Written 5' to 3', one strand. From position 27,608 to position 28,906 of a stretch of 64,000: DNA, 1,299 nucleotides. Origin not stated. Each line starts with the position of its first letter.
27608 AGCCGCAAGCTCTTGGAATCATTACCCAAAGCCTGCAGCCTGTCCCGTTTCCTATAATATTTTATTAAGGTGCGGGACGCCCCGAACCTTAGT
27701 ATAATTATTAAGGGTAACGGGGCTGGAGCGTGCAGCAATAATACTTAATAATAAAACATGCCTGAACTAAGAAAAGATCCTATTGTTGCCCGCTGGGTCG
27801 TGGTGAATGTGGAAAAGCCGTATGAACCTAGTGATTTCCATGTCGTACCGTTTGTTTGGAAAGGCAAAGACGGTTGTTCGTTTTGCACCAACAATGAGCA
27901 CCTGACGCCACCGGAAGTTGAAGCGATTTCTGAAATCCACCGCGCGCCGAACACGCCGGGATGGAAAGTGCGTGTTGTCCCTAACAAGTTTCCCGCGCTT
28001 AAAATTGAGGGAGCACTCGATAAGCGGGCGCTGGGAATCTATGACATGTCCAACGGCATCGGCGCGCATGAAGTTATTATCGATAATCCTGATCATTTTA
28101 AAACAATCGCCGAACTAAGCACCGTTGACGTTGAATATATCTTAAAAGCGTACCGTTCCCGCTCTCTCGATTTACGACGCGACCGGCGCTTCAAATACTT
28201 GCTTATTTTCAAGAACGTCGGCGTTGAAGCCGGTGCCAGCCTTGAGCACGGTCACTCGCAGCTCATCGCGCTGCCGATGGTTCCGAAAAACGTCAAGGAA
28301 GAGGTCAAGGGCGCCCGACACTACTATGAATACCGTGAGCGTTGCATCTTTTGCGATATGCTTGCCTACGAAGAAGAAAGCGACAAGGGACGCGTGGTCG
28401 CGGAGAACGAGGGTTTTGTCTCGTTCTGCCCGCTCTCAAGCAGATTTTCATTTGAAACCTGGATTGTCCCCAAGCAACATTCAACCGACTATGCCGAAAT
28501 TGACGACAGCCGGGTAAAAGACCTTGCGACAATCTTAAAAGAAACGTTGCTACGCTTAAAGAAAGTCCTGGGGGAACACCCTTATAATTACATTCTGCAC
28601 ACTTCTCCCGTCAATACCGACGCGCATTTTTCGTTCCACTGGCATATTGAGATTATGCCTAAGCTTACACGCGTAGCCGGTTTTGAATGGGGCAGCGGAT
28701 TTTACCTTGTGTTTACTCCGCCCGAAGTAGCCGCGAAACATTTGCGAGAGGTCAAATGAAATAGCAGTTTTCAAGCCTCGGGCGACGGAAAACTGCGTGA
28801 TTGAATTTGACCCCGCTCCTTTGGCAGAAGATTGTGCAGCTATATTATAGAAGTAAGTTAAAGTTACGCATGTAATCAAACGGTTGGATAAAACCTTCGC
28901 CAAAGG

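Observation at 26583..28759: Tandem GalT-family paralogs, the first with Arg replacing the nucleophilic histidine (HSRSQ vs HGHSQ)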

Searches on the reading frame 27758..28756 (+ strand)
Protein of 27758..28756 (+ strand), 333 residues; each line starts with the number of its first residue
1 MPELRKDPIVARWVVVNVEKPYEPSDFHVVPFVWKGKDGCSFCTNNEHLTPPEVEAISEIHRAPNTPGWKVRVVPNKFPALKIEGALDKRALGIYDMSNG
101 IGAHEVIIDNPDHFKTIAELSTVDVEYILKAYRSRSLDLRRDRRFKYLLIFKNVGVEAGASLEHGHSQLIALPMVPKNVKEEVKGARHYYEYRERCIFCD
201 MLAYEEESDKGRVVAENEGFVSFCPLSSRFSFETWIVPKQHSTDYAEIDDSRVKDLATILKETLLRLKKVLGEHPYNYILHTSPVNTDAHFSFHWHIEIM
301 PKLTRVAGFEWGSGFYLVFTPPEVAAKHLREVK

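Call 3: search_protein_families(library=pfam, proteins=[window:27758-28756:+], max_evalue=0.01)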
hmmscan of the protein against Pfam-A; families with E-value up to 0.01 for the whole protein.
window:27758-28756:+ (333 aa): 7 families
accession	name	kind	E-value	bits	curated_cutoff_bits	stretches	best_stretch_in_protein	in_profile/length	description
PF01087.27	GalP_UDP_transf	-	1.9e-13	51.7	22.1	1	69-176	73-184/184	Galactose-1-phosphate uridyl transferase, N-terminal domain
PF16268.10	DUF4921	-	1.1e-11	44.8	28.5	1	140-321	216-385/425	Domain of unknown function (DUF4921)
PF02744.22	GalP_UDP_tr_C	-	1.1e-09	38.6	29.2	1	187-305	6-123/165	Galactose-1-phosphate uridyl transferase, C-terminal domain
PF01230.28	HIT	-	1.2e-06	29.5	21.5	1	211-297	6-92/98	HIT domain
PF16285.10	DUF4931_N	-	5.6e-06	26.9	24.1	1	106-172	55-121/124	Domain of unknown function (DUF4931) N-terminal domain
PF19327.4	Ap4A_phos_N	-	0.00054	20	23.1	1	149-179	137-167/177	Ap4A phosphorylase N-terminal domain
PF11969.13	DcpS_C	-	0.0047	17.8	24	0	196-296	2-98/114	Scavenger mRNA decapping enzyme C-term binding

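Call 4: search_protein_families(library=ncbifam, proteins=[window:27758-28756:+], max_evalue=0.01)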
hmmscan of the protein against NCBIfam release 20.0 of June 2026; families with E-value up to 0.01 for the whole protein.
window:27758-28756:+ (333 aa): 3 families
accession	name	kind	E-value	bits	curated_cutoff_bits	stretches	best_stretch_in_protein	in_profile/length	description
NF008724.0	PRK11720.1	equivalog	9.4e-37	126.9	448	1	3-309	11-309/348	UDP-glucose--hexose-1-phosphate uridylyltransferase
TIGR00209.1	galT_1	equivalog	2.5e-35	122.1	102.1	1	70-308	72-309/349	galactose-1-phosphate uridylyltransferase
NF045834.1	M_plasma_HinT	exception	0.0012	19.7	130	0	212-301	13-100/102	histidine triad protein HinT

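Call 7: search_solved_structures(query=window:27758-28756:+, max_evalue=0.01, show_alignments=2)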
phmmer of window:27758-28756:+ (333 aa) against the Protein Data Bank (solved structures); distinct sequences matched with E-value up to 0.01: 17.
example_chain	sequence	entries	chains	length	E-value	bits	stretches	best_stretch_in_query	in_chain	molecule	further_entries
1z84_A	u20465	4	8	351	1.3e-64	221.8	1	2-332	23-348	galactose-1-phosphate uridyl transferase-like protein | putative galactose-1-phosphate uridyl transferase | Probable galactose-1-phosphate uridyl transferase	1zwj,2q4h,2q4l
2h39_A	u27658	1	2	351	3e-63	217.2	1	2-332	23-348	Probable galactose-1-phosphate uridyl transferase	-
6k5z_A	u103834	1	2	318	8.9e-37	130.2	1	63-328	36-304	Galactose-1-phosphate uridylyltransferase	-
6k9z_A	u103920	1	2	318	1.4e-35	126.2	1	63-328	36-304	Galactose-1-phosphate uridylyltransferase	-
1hxp_A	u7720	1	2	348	3.1e-22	82.4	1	94-308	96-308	HEXOSE-1-PHOSPHATE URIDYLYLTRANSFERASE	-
1hxq_A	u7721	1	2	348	5.2e-22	81.7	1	97-308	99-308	HEXOSE-1-PHOSPHATE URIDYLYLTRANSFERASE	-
1gup_A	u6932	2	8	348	1.3e-20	77.1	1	97-308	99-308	GALACTOSE-1-PHOSPHATE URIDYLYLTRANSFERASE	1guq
6gqd_A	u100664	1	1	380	5.9e-13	51.9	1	4-308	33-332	Galactose-1-phosphate uridylyltransferase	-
5in3_B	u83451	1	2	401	6.7e-13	51.7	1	4-308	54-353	Galactose-1-phosphate uridylyltransferase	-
2eo4_A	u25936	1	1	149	0.00021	23.8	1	196-302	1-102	150aa long hypothetical histidine triad nucleotide-binding protein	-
3l7x_A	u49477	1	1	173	0.00022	23.7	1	192-304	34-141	Putative Hit-like protein involved in cell-cycle regulation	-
1y23_A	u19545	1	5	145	0.001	21.5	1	193-309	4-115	Histidine triad protein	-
5uvm_A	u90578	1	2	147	0.0022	20.4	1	164-297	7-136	Histidine triad (HIT) protein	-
6d6j_A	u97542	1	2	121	0.0025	20.2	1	188-296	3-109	HIT family hydrolase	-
3ksv_A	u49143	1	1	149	0.0026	20.2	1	187-312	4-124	Uncharacterized protein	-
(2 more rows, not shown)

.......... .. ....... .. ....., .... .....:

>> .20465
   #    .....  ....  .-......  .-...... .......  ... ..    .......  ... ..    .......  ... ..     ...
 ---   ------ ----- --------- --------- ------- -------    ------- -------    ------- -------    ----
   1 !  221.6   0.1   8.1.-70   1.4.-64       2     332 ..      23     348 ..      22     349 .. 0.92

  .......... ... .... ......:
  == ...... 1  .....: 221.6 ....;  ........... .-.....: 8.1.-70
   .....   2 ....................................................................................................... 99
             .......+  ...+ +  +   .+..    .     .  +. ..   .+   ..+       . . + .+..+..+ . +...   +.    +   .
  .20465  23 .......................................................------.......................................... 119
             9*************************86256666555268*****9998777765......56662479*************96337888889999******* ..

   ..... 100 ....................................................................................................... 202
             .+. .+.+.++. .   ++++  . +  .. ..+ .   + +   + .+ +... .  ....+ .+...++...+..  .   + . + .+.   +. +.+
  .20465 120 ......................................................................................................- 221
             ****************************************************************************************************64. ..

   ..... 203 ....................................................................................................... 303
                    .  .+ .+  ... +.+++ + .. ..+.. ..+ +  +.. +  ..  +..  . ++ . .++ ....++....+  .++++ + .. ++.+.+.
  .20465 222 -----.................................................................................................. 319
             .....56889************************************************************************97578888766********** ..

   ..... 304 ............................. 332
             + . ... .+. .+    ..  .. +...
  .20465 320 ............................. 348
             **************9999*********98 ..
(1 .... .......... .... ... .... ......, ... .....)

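Call 34: search_solved_structures(query=window:27758-28756:+, max_evalue=1e-15, show_alignments=5)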
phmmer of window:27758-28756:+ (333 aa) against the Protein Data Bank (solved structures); distinct sequences matched with E-value up to 1e-15: 7.
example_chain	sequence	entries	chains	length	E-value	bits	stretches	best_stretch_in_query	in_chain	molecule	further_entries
1z84_A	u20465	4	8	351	1.3e-64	221.8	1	2-332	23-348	galactose-1-phosphate uridyl transferase-like protein | putative galactose-1-phosphate uridyl transferase | Probable galactose-1-phosphate uridyl transferase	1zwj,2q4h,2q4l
2h39_A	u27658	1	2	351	3e-63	217.2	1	2-332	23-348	Probable galactose-1-phosphate uridyl transferase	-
6k5z_A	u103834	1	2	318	8.9e-37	130.2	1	63-328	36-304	Galactose-1-phosphate uridylyltransferase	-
6k9z_A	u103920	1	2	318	1.4e-35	126.2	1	63-328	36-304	Galactose-1-phosphate uridylyltransferase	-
1hxp_A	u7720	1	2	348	3.1e-22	82.4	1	94-308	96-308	HEXOSE-1-PHOSPHATE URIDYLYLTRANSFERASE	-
1hxq_A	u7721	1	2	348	5.2e-22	81.7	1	97-308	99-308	HEXOSE-1-PHOSPHATE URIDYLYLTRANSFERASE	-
1gup_A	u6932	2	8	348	1.3e-20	77.1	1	97-308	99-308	GALACTOSE-1-PHOSPHATE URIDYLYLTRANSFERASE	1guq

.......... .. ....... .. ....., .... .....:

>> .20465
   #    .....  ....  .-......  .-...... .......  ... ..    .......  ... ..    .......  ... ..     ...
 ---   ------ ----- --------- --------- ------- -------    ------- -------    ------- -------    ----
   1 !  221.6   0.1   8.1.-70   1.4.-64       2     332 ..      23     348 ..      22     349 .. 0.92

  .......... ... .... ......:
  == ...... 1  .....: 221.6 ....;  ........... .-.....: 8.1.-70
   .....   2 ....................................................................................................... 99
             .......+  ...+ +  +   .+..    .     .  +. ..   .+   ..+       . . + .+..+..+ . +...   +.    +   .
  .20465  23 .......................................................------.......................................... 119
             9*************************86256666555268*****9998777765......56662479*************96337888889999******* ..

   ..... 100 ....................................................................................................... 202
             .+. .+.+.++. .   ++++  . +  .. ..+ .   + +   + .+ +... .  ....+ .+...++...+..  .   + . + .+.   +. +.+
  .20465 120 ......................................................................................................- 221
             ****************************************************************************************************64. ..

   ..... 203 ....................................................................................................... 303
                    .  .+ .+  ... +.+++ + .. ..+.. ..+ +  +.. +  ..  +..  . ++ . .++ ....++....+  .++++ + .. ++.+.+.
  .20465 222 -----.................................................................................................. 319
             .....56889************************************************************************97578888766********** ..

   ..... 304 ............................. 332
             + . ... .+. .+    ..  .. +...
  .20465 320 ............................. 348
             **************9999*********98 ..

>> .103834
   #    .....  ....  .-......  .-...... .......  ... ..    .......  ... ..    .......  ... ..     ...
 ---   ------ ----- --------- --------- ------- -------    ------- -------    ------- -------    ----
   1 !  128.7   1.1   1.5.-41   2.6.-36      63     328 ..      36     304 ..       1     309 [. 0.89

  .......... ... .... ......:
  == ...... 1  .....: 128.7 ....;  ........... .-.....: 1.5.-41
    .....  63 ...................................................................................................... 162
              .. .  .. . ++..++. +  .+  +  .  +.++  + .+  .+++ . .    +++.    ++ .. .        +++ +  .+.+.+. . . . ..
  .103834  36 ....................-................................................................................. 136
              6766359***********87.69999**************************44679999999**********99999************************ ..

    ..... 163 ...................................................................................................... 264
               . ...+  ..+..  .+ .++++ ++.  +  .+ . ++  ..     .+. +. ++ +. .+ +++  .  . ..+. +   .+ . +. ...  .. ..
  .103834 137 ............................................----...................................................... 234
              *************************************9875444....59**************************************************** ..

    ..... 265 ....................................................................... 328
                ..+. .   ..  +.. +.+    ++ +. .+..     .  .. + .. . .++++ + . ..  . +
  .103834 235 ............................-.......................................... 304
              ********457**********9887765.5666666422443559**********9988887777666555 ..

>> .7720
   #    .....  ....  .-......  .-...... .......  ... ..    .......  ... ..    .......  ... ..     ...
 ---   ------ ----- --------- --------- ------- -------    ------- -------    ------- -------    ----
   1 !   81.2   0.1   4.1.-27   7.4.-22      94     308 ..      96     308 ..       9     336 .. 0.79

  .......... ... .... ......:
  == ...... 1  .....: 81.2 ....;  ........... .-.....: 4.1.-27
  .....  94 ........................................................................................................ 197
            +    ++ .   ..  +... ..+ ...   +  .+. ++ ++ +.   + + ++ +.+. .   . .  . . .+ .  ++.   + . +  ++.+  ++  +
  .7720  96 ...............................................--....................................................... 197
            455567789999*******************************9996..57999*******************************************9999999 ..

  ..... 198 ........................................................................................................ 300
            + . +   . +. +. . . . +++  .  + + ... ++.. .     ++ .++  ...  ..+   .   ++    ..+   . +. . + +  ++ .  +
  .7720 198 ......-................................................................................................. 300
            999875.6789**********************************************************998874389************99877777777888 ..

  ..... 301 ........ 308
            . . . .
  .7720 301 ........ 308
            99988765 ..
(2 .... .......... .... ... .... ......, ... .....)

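Call 82: find_related_loci(query=A4, collection=metagenome_contigs, flank=3000)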
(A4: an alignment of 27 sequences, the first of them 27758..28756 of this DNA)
Query A4 (333 aa) in metagenome_contigs; peptide patterns used: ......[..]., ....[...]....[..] (x = any residue, [..] = any of these).
600 stretches matched a pattern (row limit reached: there are more); 593 encode a relative of the query (tblastn E <= 1e-3); the best 80 are kept; 80 distinct loci.
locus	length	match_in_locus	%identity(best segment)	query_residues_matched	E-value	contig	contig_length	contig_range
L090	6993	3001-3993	78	1-331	0e+0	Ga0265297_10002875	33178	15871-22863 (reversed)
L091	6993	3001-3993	78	1-331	0e+0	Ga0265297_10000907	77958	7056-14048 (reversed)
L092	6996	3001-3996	76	1-332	1e-179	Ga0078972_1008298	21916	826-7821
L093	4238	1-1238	65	1-330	2e-154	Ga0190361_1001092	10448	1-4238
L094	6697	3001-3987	62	1-330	6e-143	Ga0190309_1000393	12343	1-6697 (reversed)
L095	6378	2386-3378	58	1-332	2e-133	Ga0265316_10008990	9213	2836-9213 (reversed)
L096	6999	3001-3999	58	1-332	8e-133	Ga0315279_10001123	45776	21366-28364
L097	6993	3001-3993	57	1-332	1e-130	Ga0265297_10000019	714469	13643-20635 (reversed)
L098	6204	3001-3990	56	1-331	1e-128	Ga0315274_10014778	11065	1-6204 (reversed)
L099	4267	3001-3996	57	1-333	6e-128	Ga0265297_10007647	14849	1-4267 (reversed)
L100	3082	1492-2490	55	1-333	1e-132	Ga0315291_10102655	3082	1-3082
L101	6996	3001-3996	56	1-333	3e-127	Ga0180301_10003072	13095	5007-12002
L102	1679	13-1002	55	1-332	4e-136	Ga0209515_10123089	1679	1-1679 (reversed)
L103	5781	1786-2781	56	1-333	1e-125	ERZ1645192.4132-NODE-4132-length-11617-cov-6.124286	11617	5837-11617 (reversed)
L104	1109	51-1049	55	1-333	4e-138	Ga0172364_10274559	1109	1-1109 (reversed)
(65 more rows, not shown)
